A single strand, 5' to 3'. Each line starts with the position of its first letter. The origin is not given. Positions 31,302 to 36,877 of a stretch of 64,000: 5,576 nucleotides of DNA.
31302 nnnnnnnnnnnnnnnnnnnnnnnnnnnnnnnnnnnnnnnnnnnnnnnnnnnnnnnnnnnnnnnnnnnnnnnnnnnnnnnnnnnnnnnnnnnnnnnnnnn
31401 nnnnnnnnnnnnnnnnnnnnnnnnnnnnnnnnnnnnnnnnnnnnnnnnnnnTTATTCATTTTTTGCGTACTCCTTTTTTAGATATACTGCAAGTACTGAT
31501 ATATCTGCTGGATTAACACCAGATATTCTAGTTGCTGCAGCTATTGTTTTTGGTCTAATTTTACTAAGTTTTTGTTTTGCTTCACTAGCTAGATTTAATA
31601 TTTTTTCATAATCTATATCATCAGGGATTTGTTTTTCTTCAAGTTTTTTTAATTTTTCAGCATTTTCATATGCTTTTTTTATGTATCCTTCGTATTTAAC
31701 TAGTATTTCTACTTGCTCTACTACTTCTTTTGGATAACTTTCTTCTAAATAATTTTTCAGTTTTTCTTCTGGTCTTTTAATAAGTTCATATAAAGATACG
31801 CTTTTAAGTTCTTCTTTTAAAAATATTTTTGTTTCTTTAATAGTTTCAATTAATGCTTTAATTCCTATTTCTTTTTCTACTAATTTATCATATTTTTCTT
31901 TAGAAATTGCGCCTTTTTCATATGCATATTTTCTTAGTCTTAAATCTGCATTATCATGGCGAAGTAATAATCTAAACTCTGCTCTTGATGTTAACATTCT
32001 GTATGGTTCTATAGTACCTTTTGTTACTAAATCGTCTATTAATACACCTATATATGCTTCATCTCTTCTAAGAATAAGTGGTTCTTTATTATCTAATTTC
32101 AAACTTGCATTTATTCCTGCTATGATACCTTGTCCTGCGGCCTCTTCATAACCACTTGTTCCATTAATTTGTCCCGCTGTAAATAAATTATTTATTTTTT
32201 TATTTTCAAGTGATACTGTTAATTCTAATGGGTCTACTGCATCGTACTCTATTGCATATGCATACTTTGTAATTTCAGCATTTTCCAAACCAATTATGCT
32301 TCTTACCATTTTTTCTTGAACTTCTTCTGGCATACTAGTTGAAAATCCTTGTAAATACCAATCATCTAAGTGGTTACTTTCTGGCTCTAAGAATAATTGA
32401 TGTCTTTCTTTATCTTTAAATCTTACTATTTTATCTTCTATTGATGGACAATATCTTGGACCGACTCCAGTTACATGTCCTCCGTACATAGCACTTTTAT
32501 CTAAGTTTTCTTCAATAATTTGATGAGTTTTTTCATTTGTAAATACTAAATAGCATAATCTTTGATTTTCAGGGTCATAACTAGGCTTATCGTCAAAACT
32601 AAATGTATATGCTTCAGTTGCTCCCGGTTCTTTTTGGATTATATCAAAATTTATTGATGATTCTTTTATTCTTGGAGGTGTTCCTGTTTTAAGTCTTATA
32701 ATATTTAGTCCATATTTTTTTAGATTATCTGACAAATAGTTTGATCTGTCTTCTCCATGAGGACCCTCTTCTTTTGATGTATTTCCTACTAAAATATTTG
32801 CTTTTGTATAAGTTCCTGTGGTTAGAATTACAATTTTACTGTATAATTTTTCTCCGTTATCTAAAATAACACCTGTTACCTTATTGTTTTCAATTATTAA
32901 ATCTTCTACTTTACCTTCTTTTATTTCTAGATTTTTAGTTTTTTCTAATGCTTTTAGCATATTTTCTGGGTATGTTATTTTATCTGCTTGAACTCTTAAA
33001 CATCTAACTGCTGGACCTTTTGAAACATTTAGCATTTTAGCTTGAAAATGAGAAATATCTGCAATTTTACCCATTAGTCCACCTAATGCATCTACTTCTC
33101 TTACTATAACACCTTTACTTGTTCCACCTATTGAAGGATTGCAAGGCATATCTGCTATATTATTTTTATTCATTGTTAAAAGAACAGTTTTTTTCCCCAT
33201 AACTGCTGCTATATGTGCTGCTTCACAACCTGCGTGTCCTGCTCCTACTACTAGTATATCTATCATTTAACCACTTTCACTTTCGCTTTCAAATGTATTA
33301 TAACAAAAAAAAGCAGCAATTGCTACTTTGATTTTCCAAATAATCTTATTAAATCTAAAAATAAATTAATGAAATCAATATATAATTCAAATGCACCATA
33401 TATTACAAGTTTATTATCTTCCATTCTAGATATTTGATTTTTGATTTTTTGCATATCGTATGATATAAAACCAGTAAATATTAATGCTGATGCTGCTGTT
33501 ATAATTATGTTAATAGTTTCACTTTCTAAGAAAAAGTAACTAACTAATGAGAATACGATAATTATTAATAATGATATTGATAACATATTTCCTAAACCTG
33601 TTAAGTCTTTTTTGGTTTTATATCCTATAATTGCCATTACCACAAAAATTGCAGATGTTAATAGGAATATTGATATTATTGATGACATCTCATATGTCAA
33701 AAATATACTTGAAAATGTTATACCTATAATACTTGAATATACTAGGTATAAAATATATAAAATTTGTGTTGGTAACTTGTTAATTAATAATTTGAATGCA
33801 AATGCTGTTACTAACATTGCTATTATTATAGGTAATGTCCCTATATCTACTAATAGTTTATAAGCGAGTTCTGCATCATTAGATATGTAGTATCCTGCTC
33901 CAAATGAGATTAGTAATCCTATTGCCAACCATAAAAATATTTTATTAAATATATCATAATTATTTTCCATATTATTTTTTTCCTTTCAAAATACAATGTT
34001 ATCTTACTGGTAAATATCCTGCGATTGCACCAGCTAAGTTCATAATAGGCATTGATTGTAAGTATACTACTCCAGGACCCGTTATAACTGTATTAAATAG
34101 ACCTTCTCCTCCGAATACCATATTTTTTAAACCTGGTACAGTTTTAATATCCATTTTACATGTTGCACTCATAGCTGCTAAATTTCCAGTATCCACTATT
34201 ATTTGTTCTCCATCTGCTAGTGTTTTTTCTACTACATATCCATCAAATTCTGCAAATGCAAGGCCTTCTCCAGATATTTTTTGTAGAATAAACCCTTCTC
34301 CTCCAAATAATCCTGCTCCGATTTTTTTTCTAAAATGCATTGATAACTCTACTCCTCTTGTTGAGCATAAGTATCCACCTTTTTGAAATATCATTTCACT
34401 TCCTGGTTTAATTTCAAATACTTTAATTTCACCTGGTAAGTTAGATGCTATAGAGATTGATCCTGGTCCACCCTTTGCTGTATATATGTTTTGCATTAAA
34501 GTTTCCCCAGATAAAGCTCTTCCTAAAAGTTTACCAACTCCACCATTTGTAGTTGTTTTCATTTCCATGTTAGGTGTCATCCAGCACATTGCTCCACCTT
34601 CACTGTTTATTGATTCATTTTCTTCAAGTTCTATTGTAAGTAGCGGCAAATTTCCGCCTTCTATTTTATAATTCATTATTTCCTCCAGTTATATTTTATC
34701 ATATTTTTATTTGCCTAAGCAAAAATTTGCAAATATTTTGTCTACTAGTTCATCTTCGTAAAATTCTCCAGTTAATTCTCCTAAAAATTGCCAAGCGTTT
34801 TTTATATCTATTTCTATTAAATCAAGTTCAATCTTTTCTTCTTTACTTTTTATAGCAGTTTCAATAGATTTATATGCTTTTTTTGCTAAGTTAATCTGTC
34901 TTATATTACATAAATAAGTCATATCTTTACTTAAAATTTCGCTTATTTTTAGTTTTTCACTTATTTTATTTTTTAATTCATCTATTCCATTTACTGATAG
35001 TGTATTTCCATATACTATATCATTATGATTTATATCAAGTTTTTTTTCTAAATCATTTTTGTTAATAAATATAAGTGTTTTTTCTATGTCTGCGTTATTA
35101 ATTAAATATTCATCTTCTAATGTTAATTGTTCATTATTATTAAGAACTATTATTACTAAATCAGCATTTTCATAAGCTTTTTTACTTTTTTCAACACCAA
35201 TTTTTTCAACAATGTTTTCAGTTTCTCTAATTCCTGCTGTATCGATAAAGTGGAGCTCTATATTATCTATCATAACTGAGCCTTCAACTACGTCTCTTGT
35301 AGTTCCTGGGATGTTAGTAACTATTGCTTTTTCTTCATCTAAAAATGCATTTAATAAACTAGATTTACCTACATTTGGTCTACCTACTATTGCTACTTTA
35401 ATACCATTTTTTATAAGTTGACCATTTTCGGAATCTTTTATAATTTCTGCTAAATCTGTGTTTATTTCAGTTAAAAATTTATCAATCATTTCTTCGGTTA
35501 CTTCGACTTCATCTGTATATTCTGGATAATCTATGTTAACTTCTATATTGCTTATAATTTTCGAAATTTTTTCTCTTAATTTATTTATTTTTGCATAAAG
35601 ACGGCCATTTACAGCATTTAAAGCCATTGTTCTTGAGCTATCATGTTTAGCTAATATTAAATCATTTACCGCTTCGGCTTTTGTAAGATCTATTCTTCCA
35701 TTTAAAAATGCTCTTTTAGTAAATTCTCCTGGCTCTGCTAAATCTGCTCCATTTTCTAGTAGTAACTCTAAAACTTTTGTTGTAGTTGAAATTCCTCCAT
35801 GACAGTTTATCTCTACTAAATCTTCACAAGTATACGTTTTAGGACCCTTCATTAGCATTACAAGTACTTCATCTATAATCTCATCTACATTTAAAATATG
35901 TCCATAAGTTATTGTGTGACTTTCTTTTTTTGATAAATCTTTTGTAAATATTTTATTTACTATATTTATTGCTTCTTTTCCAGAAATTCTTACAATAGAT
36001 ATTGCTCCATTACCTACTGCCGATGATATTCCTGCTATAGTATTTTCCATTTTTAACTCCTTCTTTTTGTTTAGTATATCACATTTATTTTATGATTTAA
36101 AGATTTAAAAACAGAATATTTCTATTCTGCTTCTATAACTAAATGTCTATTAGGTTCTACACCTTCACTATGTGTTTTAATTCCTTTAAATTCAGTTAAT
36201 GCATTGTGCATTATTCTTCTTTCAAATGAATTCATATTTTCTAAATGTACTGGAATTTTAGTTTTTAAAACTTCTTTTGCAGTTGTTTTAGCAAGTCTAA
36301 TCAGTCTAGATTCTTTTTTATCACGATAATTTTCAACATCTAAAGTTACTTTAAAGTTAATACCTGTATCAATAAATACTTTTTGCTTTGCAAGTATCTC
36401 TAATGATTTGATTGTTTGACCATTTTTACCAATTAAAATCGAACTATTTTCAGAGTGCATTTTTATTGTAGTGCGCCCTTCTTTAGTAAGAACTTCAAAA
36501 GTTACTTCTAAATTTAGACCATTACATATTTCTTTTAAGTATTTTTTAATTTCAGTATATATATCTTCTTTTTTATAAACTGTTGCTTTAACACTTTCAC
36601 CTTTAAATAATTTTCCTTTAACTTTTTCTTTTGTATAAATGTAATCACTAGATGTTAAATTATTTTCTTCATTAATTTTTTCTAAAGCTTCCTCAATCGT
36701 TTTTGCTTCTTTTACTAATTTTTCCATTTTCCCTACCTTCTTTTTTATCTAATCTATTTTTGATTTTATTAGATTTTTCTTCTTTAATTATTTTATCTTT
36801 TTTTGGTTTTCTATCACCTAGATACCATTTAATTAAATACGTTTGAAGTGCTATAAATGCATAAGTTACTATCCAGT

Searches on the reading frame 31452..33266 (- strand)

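Call 8: search_protein_families(library=pfam, proteins=[window:31452-33266:-])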
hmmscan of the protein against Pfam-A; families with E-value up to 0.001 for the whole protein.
window:31452-33266:- (604 aa): 8 families
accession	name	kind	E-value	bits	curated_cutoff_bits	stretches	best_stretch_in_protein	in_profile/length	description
PF01134.28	GIDA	-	6.3e-158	526.3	22.1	1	3-395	1-391/391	Glucose inhibited division protein A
PF13932.14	SAM_GIDA_C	-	6.3e-25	87.2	27.1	1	537-592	1-56/57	tRNA modifying enzyme MnmG/GidA C-terminal helical bundle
PF21680.2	GIDA_C_1st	-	3.4e-09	37.8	24.7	1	456-531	1-94/96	tRNA modifying enzyme MnmG/GidA C-terminal helical domain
PF00890.30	FAD_binding_2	-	4.5e-06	26.6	20.4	0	3-33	1-31/414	FAD binding domain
PF12831.13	FAD_oxidored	-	0.00011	22.1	27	1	3-31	1-29/416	FAD dependent oxidoreductase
PF01266.30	DAO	-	0.00021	21.4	27.9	0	90-158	138-209/353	FAD dependent oxidoreductase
PF01262.27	AlaDh_PNT_C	-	0.00021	21.2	23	0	4-37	31-64/214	Alanine dehydrogenase/PNT, C-terminal domain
PF07992.20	Pyr_redox_2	-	0.0006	19.8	26.1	0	3-153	2-110/291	Pyridine nucleotide-disulphide oxidoreductase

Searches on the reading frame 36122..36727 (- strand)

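Call 8: search_protein_families(library=pfam, proteins=[window:36122-36727:-])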
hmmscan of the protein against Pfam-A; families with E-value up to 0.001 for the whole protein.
window:36122-36727:- (201 aa): 3 families
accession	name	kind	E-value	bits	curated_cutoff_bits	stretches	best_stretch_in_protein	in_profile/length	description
PF01424.28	R3H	-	3.7e-18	65.7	26.8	1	142-198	3-58/60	R3H domain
PF13083.13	KH_KhpA-B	-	5.8e-08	33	32.1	1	60-114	4-59/73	KhpA/KhpB, KH domain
PF07650.23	KH_2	-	2.1e-06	27.9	22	1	60-132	2-74/78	KH domain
